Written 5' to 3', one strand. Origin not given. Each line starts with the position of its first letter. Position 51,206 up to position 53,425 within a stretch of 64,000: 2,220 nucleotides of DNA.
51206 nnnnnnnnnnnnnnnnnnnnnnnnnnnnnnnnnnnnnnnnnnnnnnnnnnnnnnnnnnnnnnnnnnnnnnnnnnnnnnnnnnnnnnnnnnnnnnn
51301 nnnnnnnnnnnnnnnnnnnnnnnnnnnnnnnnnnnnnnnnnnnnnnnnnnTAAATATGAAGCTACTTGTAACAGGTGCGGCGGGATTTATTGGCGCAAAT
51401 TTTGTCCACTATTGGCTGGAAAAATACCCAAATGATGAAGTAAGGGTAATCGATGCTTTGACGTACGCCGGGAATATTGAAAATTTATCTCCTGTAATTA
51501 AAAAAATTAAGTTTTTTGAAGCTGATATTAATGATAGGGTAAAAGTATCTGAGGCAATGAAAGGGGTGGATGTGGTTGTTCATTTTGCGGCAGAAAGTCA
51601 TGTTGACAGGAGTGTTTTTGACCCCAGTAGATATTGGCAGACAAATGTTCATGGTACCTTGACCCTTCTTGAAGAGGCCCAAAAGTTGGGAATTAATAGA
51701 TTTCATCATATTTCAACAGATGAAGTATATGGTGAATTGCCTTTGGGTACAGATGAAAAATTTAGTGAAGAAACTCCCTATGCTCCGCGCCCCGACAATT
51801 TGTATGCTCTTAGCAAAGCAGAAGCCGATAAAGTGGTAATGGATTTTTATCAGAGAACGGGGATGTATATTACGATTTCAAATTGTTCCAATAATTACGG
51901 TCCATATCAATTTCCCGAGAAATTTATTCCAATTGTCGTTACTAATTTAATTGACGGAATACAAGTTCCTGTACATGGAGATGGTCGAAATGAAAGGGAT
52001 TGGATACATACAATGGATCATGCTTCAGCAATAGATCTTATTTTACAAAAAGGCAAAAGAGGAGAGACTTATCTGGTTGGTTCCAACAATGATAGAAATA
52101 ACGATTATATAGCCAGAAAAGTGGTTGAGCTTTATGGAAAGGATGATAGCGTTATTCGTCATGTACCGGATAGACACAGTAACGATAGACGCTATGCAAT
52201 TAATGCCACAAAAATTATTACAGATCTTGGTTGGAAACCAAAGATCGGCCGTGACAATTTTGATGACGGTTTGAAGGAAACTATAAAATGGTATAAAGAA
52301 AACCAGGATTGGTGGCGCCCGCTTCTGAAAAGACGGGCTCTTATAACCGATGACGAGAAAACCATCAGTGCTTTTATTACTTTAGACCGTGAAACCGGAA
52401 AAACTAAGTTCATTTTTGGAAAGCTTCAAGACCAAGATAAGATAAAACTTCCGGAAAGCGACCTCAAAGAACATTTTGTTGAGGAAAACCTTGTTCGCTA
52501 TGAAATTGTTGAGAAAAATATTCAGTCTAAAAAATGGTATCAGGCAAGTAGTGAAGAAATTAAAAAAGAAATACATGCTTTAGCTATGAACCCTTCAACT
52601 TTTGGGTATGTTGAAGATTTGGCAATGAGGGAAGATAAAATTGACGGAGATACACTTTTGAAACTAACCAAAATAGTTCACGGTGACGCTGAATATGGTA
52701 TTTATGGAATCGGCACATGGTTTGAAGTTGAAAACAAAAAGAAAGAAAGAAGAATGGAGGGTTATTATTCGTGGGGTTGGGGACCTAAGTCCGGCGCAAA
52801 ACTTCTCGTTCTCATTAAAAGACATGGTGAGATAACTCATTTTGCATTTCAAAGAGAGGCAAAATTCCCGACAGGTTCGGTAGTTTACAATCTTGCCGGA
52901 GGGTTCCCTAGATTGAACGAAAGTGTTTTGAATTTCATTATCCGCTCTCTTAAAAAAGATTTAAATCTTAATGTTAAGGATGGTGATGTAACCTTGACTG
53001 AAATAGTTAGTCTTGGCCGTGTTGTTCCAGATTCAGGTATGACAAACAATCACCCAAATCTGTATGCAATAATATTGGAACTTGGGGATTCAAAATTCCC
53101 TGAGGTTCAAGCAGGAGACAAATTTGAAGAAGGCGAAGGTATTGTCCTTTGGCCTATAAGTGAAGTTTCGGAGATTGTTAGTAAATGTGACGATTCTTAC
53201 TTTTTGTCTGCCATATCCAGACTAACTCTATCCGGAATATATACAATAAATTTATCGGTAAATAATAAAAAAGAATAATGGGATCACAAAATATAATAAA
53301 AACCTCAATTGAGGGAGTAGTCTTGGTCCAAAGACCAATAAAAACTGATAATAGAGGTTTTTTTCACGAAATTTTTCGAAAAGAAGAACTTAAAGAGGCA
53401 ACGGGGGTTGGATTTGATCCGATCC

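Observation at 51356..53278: RfbB (dTDP-glucose 4,6-dehydratase) fused to an uncharacterised ~300-aa C-terminal domain carrying a degenerate Nudix-like box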

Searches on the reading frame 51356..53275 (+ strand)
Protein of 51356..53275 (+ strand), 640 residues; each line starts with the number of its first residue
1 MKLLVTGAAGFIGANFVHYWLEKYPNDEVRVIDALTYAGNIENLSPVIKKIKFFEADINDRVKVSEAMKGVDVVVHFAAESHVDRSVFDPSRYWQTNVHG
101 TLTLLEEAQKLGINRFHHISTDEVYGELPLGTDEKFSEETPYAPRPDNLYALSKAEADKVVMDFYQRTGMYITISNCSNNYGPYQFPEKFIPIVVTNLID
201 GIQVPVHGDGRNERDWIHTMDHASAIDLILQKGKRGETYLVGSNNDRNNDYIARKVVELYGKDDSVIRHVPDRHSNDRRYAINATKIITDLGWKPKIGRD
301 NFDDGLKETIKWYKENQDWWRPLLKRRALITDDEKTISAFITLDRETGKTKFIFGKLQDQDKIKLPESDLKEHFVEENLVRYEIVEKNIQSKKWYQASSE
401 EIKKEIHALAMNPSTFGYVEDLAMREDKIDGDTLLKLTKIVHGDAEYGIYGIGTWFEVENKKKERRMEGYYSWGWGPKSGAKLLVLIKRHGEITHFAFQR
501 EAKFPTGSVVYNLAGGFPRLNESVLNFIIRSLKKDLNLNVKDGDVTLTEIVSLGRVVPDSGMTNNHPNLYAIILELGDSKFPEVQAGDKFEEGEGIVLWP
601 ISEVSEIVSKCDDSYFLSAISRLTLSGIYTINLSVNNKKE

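Call 3: search_protein_families(library=pfam, proteins=[window:51356-53275:+], max_evalue=10)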
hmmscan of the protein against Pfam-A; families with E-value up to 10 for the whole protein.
window:51356-53275:+ (640 aa): 10 families
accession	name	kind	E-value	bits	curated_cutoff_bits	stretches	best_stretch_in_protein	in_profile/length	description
PF16363.11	GDP_Man_Dehyd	-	4.3e-69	233.9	27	1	4-298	1-324/332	GDP-mannose 4,6 dehydratase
PF01370.27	Epimerase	-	1.2e-60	205.4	20.9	1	4-242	2-240/240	NAD dependent epimerase/dehydratase family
PF01073.25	3Beta_HSD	-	9.7e-25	87.6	22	1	4-218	1-217/280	3-beta hydroxysteroid dehydrogenase/isomerase family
PF02719.21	Polysacc_synt_2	-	3.2e-15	56.5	20.2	1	3-123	1-130/293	Polysaccharide biosynthesis protein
PF07993.18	NAD_binding_4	-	1.1e-14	54.6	20.1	1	5-179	1-206/258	Male sterility protein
PF04321.23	RmlD_sub_bind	-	6.7e-12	45.5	27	1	1-164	1-139/287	RmlD substrate binding domain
PF13460.12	NAD_binding_10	-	5.5e-07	30.1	27.2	1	7-134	1-111/184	NAD(P)H-binding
PF00056.29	Ldh_1_N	-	0.016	15.7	27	1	1-79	1-78/141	lactate/malate dehydrogenase, NAD binding domain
PF05368.20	NmrA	-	0.016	15.3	27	1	2-79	4-78/298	NmrA-like family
PF03435.24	Sacchrp_dh_NADP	-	0.11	13.3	25.1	1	4-79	2-77/129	Saccharopine dehydrogenase NADP binding domain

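Call 4: search_protein_families(library=ncbifam, proteins=[window:51356-53275:+], max_evalue=10)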
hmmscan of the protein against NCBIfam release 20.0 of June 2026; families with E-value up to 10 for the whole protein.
window:51356-53275:+ (640 aa): 32 families (the best 25 are shown)
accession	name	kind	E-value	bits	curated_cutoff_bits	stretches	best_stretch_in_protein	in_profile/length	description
TIGR01181.1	dTDP_gluc_dehyt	equivalog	5.8e-116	387.1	365.1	1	2-323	1-321/321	dTDP-glucose 4,6-dehydratase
NF007490.0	PRK10084.1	subfamily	3.6e-81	272.9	649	1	1-321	1-342/361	dTDP-glucose 4,6-dehydratase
NF007582.0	PRK10217.1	equivalog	4e-81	272.9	698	1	2-323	3-341/355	dTDP-glucose 4,6-dehydratase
TIGR04180.1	EDH_00030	hypoth_equivalog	1.1e-35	123.1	475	1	4-296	2-295/297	NAD-dependent 4,6-dehydratase LegB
TIGR01179.1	galE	equivalog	2.6e-32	111.9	262.3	2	2-169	1-165/332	UDP-glucose 4-epimerase GalE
TIGR03466.1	HpnA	hypoth_equivalog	1.5e-23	83.2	367.65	1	1-246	1-233/327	hopanoid-associated sugar epimerase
TIGR02197.1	heptose_epim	equivalog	1.2e-21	77.2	274.6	1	3-273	1-274/316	ADP-glyceromanno-heptose 6-epimerase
NF052578.1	StrlDmthSdmBMthl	equivalog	1.3e-19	71.1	600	1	1-246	1-232/328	sterol demethylase protein SdmB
TIGR02622.1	CDP_4_6_dhtase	equivalog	6.4e-18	65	278.45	1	2-316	6-333/352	CDP-glucose 4,6-dehydratase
TIGR03589.1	PseB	equivalog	1e-17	64.1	407.75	1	3-125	7-129/324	UDP-N-acetylglucosamine 4,6-dehydratase (inverting)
NF042423.1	oxyalk_red_Shew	equivalog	3.9e-17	62.3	580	1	2-166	10-161/331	2-alkyl-3-oxoalkanoate reductase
NF007956.0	PRK10675.1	subfamily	3.2e-16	59.4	394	2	1-165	1-164/338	UDP-glucose 4-epimerase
NF011728.1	PRK15181.1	equivalog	2.2e-14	53.2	760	1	3-315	18-339/348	Vi polysaccharide biosynthesis UDP-N-acetylglucosaminuronic acid C-4 epimerase TviC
NF042422.1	oxyalk_red_OleD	equivalog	1.9e-13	50.5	580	1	1-163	1-152/329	2-alkyl-3-oxoalkanoate reductase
NF041293.1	G6PDh_Azf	equivalog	7.7e-13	48.4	400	1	3-183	5-188/252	NAD-dependent glucose-6-phosphate dehydrogenase Azf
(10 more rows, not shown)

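Call 51: find_homologous_proteins(query=window:51356-53275:+, max_evalue=1e-100)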
Query window:51356-53275:+ (640 aa): 193 proteins with E <= 1e-100 among 8000 candidates; the best 120 are listed.
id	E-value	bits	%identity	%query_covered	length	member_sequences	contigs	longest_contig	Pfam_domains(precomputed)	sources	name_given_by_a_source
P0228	0.0e+0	1473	100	100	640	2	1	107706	PF04321.24,PF16363.12,PF02719.22,PF01073.26,PF07993.19,PF13460.13,PF01370.28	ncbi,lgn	-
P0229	0.0e+0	1343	88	100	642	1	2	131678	PF04321.24,PF16363.12,PF02719.22,PF01073.26,PF07993.19,PF13460.13,PF01370.28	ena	-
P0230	0.0e+0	1332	88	100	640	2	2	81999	PF04321.24,PF16363.12,PF02719.22,PF01073.26,PF07993.19,PF13460.13,PF01370.28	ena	-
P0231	0.0e+0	1325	87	100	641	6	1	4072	PF04321.24,PF16363.12,PF02719.22,PF01073.26,PF07993.19,PF13460.13,PF01370.28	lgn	-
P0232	0.0e+0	1321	87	100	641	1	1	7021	PF04321.24,PF16363.12,PF02719.22,PF01073.26,PF07993.19,PF13460.13,PF01370.28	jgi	-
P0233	0.0e+0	1306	86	100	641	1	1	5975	PF04321.24,PF16363.12,PF02719.22,PF01073.26,PF07993.19,PF13460.13,PF01370.28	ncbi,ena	-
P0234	0.0e+0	1302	88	99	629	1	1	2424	PF04321.24,PF16363.12,PF02719.22,PF01073.26,PF07993.19,PF13460.13,PF01370.28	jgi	jgi:dTDP-glucose 4,6-dehydratase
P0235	0.0e+0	1295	85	100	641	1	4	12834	PF04321.24,PF16363.12,PF02719.22,PF01073.26,PF07993.19,PF13460.13,PF01370.28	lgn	-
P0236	0.0e+0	1295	86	100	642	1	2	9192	PF04321.24,PF16363.12,PF02719.22,PF01073.26,PF07993.19,PF13460.13,PF01370.28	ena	-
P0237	0.0e+0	1294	85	100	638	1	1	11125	PF04321.24,PF16363.12,PF02719.22,PF01073.26,PF07993.19,PF13460.13,PF01370.28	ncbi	-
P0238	0.0e+0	1293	85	100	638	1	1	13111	PF04321.24,PF16363.12,PF02719.22,PF01073.26,PF07993.19,PF13460.13,PF01370.28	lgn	-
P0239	0.0e+0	1291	85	100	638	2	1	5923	PF04321.24,PF16363.12,PF02719.22,PF01073.26,PF07993.19,PF13460.13,PF01370.28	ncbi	-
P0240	0.0e+0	1284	84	100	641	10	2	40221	PF04321.24,PF16363.12,PF02719.22,PF01073.26,PF07993.19,PF13460.13,PF01370.28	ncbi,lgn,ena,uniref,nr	ncbi:dTDP-glucose 4,6-dehydratase [Candidatus Woesebacteria bacterium RIFOXYB1_FULL_41_13]|uniref:dT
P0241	0.0e+0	1279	84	100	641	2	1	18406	PF04321.24,PF16363.12,PF02719.22,PF01073.26,PF07993.19,PF13460.13,PF01370.28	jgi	-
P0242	0.0e+0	1276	84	100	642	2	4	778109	PF04321.24,PF16363.12,PF02719.22,PF01073.26,PF07993.19,PF13460.13,PF01370.28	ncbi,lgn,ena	-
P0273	0.0e+0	1203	79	100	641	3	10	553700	PF04321.24,PF16363.12,PF02719.22,PF01073.26,PF07993.19,PF13460.13,PF01370.28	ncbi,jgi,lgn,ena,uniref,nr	ncbi:MAG: hypothetical protein UU16_C0012G0009 [Candidatus Woesebacteria bacterium GW2011_GWA2_40_7]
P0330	0.0e+0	1083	71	99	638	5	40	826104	PF04321.24,PF16363.12,PF02719.22,PF01073.26,PF07993.19,PF13460.13,PF01370.28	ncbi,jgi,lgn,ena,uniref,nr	ncbi:dTDP-glucose 4,6-dehydratase [Candidatus Woesebacteria bacterium RIFOXYC1_FULL_31_51]|uniref:dT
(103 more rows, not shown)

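Call 59: predict_structure(alignment_id=A3)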
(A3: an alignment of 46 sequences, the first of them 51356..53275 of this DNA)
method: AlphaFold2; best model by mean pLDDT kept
length: 640 residues; sequences in the alignment: 46
mean_pLDDT: 86.2   pTM: 0.85
mean pLDDT of the five models: 86.2, 82.6, 79.3, 76.2, 73.5
residues with pLDDT >= 90: 339; 70-90: 238; 50-70: 38; < 50: 25
segments of 3 or more residues with pLDDT < 50: 273-276, 360-364, 366-376, 636-640
pLDDT, mean of each block of 10 residues (from residue 1): 93 93 97 81 93 92 95 89 70 82 95 95 89 91 83 91 94 93 89 95 86 92 97 97 91 96 91 64 96 94 96 95 79 71 79 62 46 51 90 96 94 85 87 95 79 94 94 76 91 91 88 85 82 92 84 80 81 89 85 91 87 87 76 51
secondary structure, 60 per line:
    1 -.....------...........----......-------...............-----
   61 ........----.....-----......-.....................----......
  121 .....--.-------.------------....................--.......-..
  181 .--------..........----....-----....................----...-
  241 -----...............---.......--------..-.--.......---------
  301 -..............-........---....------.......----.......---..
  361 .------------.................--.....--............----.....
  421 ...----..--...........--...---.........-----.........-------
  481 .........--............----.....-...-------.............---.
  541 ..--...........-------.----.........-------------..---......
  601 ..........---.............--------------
elements in order: E2-6 H13-23 E28-33 H41-50 E51-55 H61-68 E73-77 H83-88 H90-110 E115-121 H122-125 H149-168 E171-177 E179-181 H190-199 E204-207 E213-218 H219-232 E237-239 E246-248 H249-260 E267-270 H285-291 H302-315 H317-324 E328-331 E338-344 E349-355 H374-390 H393-397 H400-411 H416-423 E432-442 E451-459 E465-473 E481-489 E492-503 E508-512 E514-516 H524-536 E545-555 E568-576 E595-600 H601-610 H614-626

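Call 60: list_cluster_members(proteins=[P0228, P0273, P0330])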
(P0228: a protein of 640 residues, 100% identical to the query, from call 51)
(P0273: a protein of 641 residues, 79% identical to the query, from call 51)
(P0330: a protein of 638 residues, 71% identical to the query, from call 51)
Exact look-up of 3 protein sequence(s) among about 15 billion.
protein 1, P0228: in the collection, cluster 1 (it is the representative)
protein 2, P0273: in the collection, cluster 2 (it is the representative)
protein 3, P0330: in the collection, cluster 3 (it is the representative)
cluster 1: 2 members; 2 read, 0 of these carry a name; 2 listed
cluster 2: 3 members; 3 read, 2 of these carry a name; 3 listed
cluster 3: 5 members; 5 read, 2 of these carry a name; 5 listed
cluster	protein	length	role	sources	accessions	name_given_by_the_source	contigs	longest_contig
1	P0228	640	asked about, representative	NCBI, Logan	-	-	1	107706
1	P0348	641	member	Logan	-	-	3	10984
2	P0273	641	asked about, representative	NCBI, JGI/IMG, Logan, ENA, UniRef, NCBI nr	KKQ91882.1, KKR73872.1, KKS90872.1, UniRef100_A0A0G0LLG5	MAG: hypothetical protein UU16_C0012G0009 [Candidatus Woesebacteria bacterium ... | dTDP-glucose 4,6-dehydratase n=3 Tax=Candidatus Woeseibacteriota TaxID=1752722 ... | MAG: hypothetical protein UT17_C0004G0230 [Candidatus Woesebacteria bacterium ...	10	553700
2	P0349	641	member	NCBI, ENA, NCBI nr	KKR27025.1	MAG: hypothetical protein UT58_C0001G0003 [Microgenomates group bacterium ...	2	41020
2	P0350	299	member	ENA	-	-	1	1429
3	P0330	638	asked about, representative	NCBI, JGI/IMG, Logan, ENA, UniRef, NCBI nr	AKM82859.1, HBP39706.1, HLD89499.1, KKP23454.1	dTDP-glucose 4,6-dehydratase [Candidatus Woesebacteria bacterium RIFOXYC1_FULL_31_51] | dTDP-glucose 4,6-dehydratase n=1 Tax=Candidatus Woesebacteria bacterium GW2011_GWC2_31_9 ... | MAG: dTDP-glucose 4,6-dehydratase, dTDP-glucose 4,6-dehydratase [Candidatus Woesebacteria ...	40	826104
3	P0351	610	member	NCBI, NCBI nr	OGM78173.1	hypothetical protein A2375_01640 [Candidatus Woesebacteria bacterium RIFOXYB1_FULL_31_120] | MAG: hypothetical protein A2375_01640 [Candidatus Woesebacteria bacterium ...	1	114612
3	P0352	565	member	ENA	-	-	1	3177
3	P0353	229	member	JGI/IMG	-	-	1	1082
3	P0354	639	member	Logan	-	-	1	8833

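Call 67: fold_search(model_id=the predicted structure, library=pdb)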
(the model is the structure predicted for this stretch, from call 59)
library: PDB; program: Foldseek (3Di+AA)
matches with E <= 10: 1902; with E <= 0.001: 1213
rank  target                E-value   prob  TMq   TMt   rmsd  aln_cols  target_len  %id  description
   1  1ker_B                3.0e-37  1.00  0.47  0.86   2.1       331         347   47  The crystal structure of dTDP-D-glucose 4,6-dehydratase (RmlB) from Streptococcus suis with dTDP-D-glucose bound (released 2002-01-25)
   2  1kep_B                9.9e-37  1.00  0.47  0.86   2.2       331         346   47  The crystal structure of dTDP-D-glucose 4,6-dehydratase (RmlB) from Streptococcus suis with dTDP-xylose bound (released 2002-01-25)
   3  1kep_A                6.0e-36  1.00  0.47  0.86   2.1       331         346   47  The crystal structure of dTDP-D-glucose 4,6-dehydratase (RmlB) from Streptococcus suis with dTDP-xylose bound (released 2002-01-25)
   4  6bi4_A                2.2e-35  1.00  0.46  0.93   1.8       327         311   43  2.9 Angstrom Resolution Crystal Structure of dTDP-Glucose 4,6-dehydratase (rfbB) from Bacillus anthracis str. Ames in  (released 2017-11-08)
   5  6bi4_B                2.3e-35  1.00  0.46  0.93   1.8       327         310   42  2.9 Angstrom Resolution Crystal Structure of dTDP-Glucose 4,6-dehydratase (rfbB) from Bacillus anthracis str. Ames in  (released 2017-11-08)
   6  8sk0_A                3.3e-34  1.00  0.47  0.89   2.2       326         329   40  Crystal structure of EvdS6 decarboxylase in ligand bound state (released 2023-08-09)
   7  2hun_A                3.9e-34  1.00  0.47  0.89   2.2       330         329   41  Crystal structure of hypothetical protein PH0414 from Pyrococcus horikoshii OT3 (released 2007-01-26)
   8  2hun_B                4.7e-34  1.00  0.48  0.93   2.0       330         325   42  Crystal structure of hypothetical protein PH0414 from Pyrococcus horikoshii OT3 (released 2007-01-26)
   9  1keu_A                5.2e-34  1.00  0.47  0.81   2.6       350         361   40  The crystal structure of dTDP-D-glucose 4,6-dehydratase (RmlB) from Salmonella enterica serovar Typhimurium with dTDP- (released 2002-01-25)
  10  1r66                  6.6e-34  1.00  0.47  0.92   2.0       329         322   45  Crystal Structure of DesIV (dTDP-glucose 4,6-dehydratase) from Streptomyces venezuelae with NAD and TYD bound (released 2004-01-27)
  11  8sk0_B                8.7e-34  1.00  0.47  0.89   2.1       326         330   40  Crystal structure of EvdS6 decarboxylase in ligand bound state (released 2023-08-09)
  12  1r6d                  9.7e-34  1.00  0.47  0.92   2.1       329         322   44  Crystal Structure of DesIV double mutant (dTDP-glucose 4,6-dehydratase) from Streptomyces venezuelae with NAD and DAU bo (released 2004-01-27)
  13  8shh_A                1.2e-33  1.00  0.47  0.91   2.2       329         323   40  Crystal structure of EvdS6 decarboxylase in ligand free state (released 2023-08-09)
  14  8shh_B                2.7e-33  1.00  0.47  0.90   2.3       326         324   40  Crystal structure of EvdS6 decarboxylase in ligand free state (released 2023-08-09)
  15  1g1a_A                2.7e-33  1.00  0.47  0.82   2.8       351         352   41  THE CRYSTAL STRUCTURE OF DTDP-D-GLUCOSE 4,6-DEHYDRATASE (RMLB)FROM SALMONELLA ENTERICA SEROVAR TYPHIMURIUM (released 2001-03-21)
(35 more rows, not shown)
